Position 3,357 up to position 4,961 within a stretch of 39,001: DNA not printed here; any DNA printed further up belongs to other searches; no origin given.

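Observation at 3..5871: Mycobacterial-type decaprenyl-phospho-arabinose (DPA) pathway operon in a Gram-negative LPS locus, extended by three extra tailoring genes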

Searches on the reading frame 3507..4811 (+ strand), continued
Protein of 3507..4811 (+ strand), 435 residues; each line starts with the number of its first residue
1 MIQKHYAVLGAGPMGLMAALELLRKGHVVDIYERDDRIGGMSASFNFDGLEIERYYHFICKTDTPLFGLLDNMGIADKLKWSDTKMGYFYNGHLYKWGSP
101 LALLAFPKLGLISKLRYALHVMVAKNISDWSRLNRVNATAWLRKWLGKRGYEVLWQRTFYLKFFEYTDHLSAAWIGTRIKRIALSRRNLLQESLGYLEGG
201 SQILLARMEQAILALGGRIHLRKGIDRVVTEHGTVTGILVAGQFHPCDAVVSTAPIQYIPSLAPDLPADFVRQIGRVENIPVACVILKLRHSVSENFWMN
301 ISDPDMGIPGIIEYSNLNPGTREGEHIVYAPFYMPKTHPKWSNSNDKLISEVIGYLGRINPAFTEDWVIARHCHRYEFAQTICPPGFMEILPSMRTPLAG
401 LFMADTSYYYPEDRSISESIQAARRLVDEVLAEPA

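Call 53: get_annotated_region(hit=H8, flank=9000)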
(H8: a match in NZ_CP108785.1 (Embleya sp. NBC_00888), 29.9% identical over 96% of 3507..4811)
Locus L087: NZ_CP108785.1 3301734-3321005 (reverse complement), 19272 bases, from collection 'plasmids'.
description: Embleya sp. NBC_00888 plasmid unnamed1, complete sequence
organism: Embleya sp. NBC_00888 (NCBI taxid 2975960)
taxonomy: Bacteria; Actinomycetota; Actinomycetes; Kitasatosporales; Streptomycetaceae; Embleya; Embleya sp. NBC 00888
host: -; source: -; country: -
typing (MOB-suite, as given by PLSDB): mobilizable; relaxase MOBP
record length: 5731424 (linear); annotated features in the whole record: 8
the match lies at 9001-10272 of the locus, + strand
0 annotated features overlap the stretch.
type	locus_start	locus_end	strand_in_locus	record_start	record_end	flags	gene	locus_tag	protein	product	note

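Call 58: search_protein_families(library=pfam, proteins=[L087:5183-6682:+, L087:6732-7964:+, L087:7991-8965:+, L087:8965-10353:+, L087:10254-11909:-, L087:11021-12187:+, L087:11821-13644:+, L087:13714-15264:+, L087:1418-4606:-], max_evalue=0.00001)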
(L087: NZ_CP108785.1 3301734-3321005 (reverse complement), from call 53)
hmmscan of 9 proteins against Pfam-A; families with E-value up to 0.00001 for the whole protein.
L087:5183-6682:+ (500 aa): 4 families
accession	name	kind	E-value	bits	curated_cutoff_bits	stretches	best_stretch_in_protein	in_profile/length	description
PF13527.13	Acetyltransf_9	-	3.2e-24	85.8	25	1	100-218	8-125/127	Acetyltransferase (GNAT) domain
PF13530.11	SCP2_2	-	5.3e-20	72.4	23.2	1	396-497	1-105/105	Sterol carrier protein domain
PF17668.7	Acetyltransf_17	-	1.9e-17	64.4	25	1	271-381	1-106/114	Acetyltransferase (GNAT) domain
PF00583.31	Acetyltransf_1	-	2.8e-06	28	20.7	1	128-217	25-116/116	Acetyltransferase (GNAT) family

L087:6732-7964:+ (411 aa): 5 families
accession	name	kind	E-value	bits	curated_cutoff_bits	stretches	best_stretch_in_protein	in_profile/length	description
PF01041.23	DegT_DnrJ_EryC1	-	7.2e-76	256.2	19.8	1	32-294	17-281/360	DegT/DnrJ/EryC1/StrS aminotransferase family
PF00155.27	Aminotran_1_2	-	1.7e-06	27.9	19.7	1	44-161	47-187/361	Aminotransferase class I and II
PF00266.25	Aminotran_5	-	2.2e-06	27.3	21.5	0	59-165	66-181/371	Aminotransferase class-V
PF01053.26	Cys_Met_Meta_PP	-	2.2e-06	27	27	1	43-171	56-185/381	Cys/Met metabolism PLP-dependent enzyme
PF01212.27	Beta_elim_lyase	-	7.3e-06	26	27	0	26-161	19-170/288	Beta-eliminating lyase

L087:7991-8965:+ (325 aa): 2 families
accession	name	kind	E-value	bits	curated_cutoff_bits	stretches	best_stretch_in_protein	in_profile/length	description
PF00535.33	Glycos_transf_2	-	3e-35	122.1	23.3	1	18-182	1-167/168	Glycosyl transferase family 2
PF13641.12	Glyco_tranf_2_3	-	4.5e-11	43.7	27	1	17-217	3-199/230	Glycosyltransferase like family 2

L087:8965-10353:+ (463 aa): 7 families
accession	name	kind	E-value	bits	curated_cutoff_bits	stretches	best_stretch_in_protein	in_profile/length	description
PF01593.30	Amino_oxidase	-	4.1e-27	96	19.8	1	18-438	1-438/443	Flavin containing amine oxidoreductase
PF01266.30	DAO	-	3.7e-13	50.2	27.9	1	10-416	1-332/353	FAD dependent oxidoreductase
PF13450.12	NAD_binding_8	-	2.3e-11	44.2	21.9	1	13-77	1-67/68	NAD(P)-binding Rossmann-like domain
PF00890.30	FAD_binding_2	-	9.4e-08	32.1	20.4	1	10-56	1-44/414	FAD binding domain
PF12831.13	FAD_oxidored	-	7.6e-07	29.2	27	1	10-47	1-38/416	FAD dependent oxidoreductase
PF03486.20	HI0933_like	-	3.1e-06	27.2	50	0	10-44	2-36/244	HI0933-like protein Rossmann domain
PF01946.23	Thi4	-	5.8e-06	26.2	26.2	0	9-47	18-57/235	Thi4 family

L087:10254-11909:- (552 aa): 0 families

L087:11021-12187:+ (389 aa): 0 families

L087:11821-13644:+ (608 aa): 3 families
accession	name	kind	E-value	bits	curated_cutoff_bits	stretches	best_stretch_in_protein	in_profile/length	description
PF00732.25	GMC_oxred_N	-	4e-33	115.5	23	1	174-385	1-216/218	GMC oxidoreductase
PF05199.19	GMC_oxred_C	-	3.7e-17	63.6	24.6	1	481-592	26-139/139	GMC oxidoreductase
PF01266.30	DAO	-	4.4e-07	30.2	27.9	0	200-388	34-234/353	FAD dependent oxidoreductase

L087:13714-15264:+ (517 aa): 6 families
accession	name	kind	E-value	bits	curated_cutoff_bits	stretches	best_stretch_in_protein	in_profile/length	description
PF05199.19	GMC_oxred_C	-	4.2e-19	69.9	24.6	1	427-506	38-139/139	GMC oxidoreductase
PF00732.25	GMC_oxred_N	-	7.8e-10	39.4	23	1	207-295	113-202/218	GMC oxidoreductase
PF00890.30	FAD_binding_2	-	1.8e-09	37.8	20.4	0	23-54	1-32/414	FAD binding domain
PF01266.30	DAO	-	6.1e-09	36.3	27.9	0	23-56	1-34/353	FAD dependent oxidoreductase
PF13450.12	NAD_binding_8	-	4.1e-06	27.4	21.9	0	26-54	1-29/68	NAD(P)-binding Rossmann-like domain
PF07992.20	Pyr_redox_2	-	8.4e-06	25.8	26.1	0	23-54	2-33/291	Pyridine nucleotide-disulphide oxidoreductase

L087:1418-4606:- (1063 aa): 5 families
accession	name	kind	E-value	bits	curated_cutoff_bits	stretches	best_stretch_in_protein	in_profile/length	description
PF00501.34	AMP-binding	-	8.3e-75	252.4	29.9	1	30-388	2-384/384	AMP-binding enzyme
PF07993.18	NAD_binding_4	-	4.6e-53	180.4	20.1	1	681-919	1-254/258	Male sterility protein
PF01370.27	Epimerase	-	2.5e-12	47.2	20.9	1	679-898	1-194/240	NAD dependent epimerase/dehydratase family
PF00550.31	PP-binding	-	5.7e-11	42.9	20.8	1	557-619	2-66/67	Phosphopantetheine attachment site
PF13193.12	AMP-binding_C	-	1.4e-08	35.9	24.5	1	447-519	1-76/76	AMP-binding enzyme C-terminal domain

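Call 61: predict_structure(alignment_id=A2)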
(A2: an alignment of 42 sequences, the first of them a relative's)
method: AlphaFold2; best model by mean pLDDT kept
length: 435 residues; sequences in the alignment: 42
mean_pLDDT: 86.5   pTM: 0.87
mean pLDDT of the five models: 86.5, 86.1, 85.6, 84.7, 83.9
residues with pLDDT >= 90: 233; 70-90: 156; 50-70: 32; < 50: 14
segments of 3 or more residues with pLDDT < 50: 36-42, 407-412
pLDDT, mean of each block of 10 residues (from residue 1): 90 91 98 62 64 68 89 94 87 89 91 92 83 92 93 92 89 81 71 80 89 97 91 97 97 88 95 89 89 89 93 66 75 89 96 96 94 82 87 94 70 71 94 75
secondary structure, 60 per line:
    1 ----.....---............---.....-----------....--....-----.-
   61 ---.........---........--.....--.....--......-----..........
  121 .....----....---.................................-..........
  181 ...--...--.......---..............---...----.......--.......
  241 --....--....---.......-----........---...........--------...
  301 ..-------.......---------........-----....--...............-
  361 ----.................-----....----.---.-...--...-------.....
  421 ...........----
elements in order: E5-9 H13-24 E28-32 E44-47 E50-53 H64-72 E79-83 E86-90 E93-97 H100-105 H111-125 H130-133 H138-169 H172-183 E186-188 E191-197 H201-214 E218-220 E225-231 E234-240 E243-246 E249-252 H256-262 H268-275 E279-289 E298-302 E310-313 E326-333 H339-342 H345-359 E368-381 H387-390 E401-403 H416-431

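Call 64: fold_search(model_id=the predicted structure, library=pdb)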
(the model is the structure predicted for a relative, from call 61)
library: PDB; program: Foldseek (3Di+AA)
matches with E <= 10: 1983; with E <= 0.001: 987
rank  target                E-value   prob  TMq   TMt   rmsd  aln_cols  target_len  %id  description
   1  5mog_A                8.4e-29  1.00  0.79  0.74   4.3       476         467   17  Oryza sativa phytoene desaturase inhibited by norflurazon (released 2017-07-12)
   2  5mog_E                1.0e-28  1.00  0.80  0.75   4.2       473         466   17  Oryza sativa phytoene desaturase inhibited by norflurazon (released 2017-07-12)
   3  5mog_C                3.6e-28  1.00  0.80  0.74   4.3       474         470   16  Oryza sativa phytoene desaturase inhibited by norflurazon (released 2017-07-12)
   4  5mog_B                1.0e-27  1.00  0.78  0.73   4.5       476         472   17  Oryza sativa phytoene desaturase inhibited by norflurazon (released 2017-07-12)
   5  2ivd_B                1.6e-25  1.00  0.75  0.73   5.5       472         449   18  Structure of protoporphyrinogen oxidase from Myxococcus xanthus with acifluorfen (released 2006-10-17)
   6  3ka7                  3.4e-25  1.00  0.72  0.74   4.6       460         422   16  Crystal Structure of an oxidoreductase from Methanosarcina mazei. Northeast Structural Genomics Consortium target id MaR (released 2009-11-17)
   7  9a78_B                3.5e-24  1.00  0.75  0.70   5.5       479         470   17  Integrative model of SYFB-CGOX by crosslinking MS and deep learning (released 2024-09-18)
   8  2ive_B                4.7e-24  1.00  0.74  0.72   5.6       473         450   18  Structure of protoporphyrinogen oxidase from Myxococcus xanthus (released 2006-10-17)
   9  2ive_A                1.0e-23  1.00  0.75  0.72   5.4       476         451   18  Structure of protoporphyrinogen oxidase from Myxococcus xanthus (released 2006-10-17)
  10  7eme_B                2.5e-23  1.00  0.68  0.71   5.3       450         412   16  Putative Leptospira interrogans recombinant L-amino acid oxidase (released 2021-08-18)
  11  2ivd_A                5.8e-23  1.00  0.74  0.72   5.7       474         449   18  Structure of protoporphyrinogen oxidase from Myxococcus xanthus with acifluorfen (released 2006-10-17)
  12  7eme_A                8.7e-23  1.00  0.68  0.71   5.4       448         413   16  Putative Leptospira interrogans recombinant L-amino acid oxidase (released 2021-08-18)
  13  3lov                  1.6e-22  1.00  0.73  0.71   5.9       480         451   17  Crystal structure of Putative protoporphyrinogen oxidase (YP_001813199.1) from Exiguobacterium sp. 255-15 at 2.06 A reso (released 2010-02-23)
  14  3i6d_A                3.1e-22  1.00  0.71  0.74   5.1       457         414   18  Crystal structure of PPO from bacillus subtilis with AF (released 2009-12-08)
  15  3i6d_B                3.7e-22  1.00  0.73  0.75   5.1       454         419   17  Crystal structure of PPO from bacillus subtilis with AF (released 2009-12-08)
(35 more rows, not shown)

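Call 75: find_related_loci(query=A1, collection=viral_contigs, flank=8000)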
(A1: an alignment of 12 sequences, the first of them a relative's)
Query A1 (435 aa) in viral_contigs; peptide patterns used: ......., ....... (x = any residue, [..] = any of these).
39 stretches matched a pattern, but none encodes a relative of the query by tblastn (E <= 1e-3).

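Call 81: search_protein_families(library=pfam, proteins=[L057:8753-9991:+, L022:6301-7317:+, L022:7568-9712:+, L022:11691-13100:+, L022:13690-16011:-], max_evalue=0.01)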
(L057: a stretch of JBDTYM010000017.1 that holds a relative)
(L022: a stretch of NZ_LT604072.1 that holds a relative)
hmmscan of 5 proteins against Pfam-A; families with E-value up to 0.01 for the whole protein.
L057:8753-9991:+ (413 aa): 0 families

L022:6301-7317:+ (339 aa): 0 families

L022:7568-9712:+ (715 aa): 0 families

L022:11691-13100:+ (470 aa): 0 families

L022:13690-16011:- (774 aa): 4 families
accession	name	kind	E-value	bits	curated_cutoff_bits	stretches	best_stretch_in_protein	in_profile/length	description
PF00535.33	Glycos_transf_2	-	1.3e-52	178.6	23.3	2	230-389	1-166/168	Glycosyl transferase family 2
PF13641.12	Glyco_tranf_2_3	-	7.2e-24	85.5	27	2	487-706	2-212/230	Glycosyltransferase like family 2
PF10111.15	Glyco_tranf_2_2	-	3.3e-16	60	27.3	1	230-414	1-204/276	Glycosyltransferase like family 2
PF13632.12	Glyco_trans_2_3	-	8.3e-05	22.9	27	1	655-725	74-134/198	Glycosyl transferase family group 2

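Call 89: search_protein_representatives(protein=window:3507-4811:+)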
Query: 435 residues. Proteins with E-value up to 0.001 (for the whole library): 4267; up to 1e-10: 2108; up to 1e-30: 834. The best 150 are listed.
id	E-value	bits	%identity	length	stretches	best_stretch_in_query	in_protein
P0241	6.5e-136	470.2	49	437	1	3-430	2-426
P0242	1.1e-131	456.2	46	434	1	3-428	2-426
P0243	4.3e-126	437.9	48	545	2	6-231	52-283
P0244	3.3e-114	398.7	45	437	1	5-427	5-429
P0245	1.9e-111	389.6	54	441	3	6-233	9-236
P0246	3.0e-108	379.0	40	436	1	7-427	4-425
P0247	4.4e-107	375.2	41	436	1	7-427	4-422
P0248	6.0e-105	368.2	42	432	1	4-433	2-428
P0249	5.2e-101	355.2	49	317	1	6-319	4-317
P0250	6.0e-100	351.7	37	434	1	6-429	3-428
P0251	1.1e-97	344.3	38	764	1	6-432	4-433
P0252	2.3e-97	343.2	38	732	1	4-431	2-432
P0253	9.4e-97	341.2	38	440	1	7-427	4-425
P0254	6.0e-94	331.9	37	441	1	6-428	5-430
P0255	8.5e-94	331.4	39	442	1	7-425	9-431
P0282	8.2e-79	282.0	35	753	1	6-432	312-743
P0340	2.8e-63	230.9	32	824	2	7-229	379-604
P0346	1.2e-62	228.7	36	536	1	5-343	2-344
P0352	4.6e-62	226.8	35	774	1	5-420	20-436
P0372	8.5e-60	219.4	41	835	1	86-396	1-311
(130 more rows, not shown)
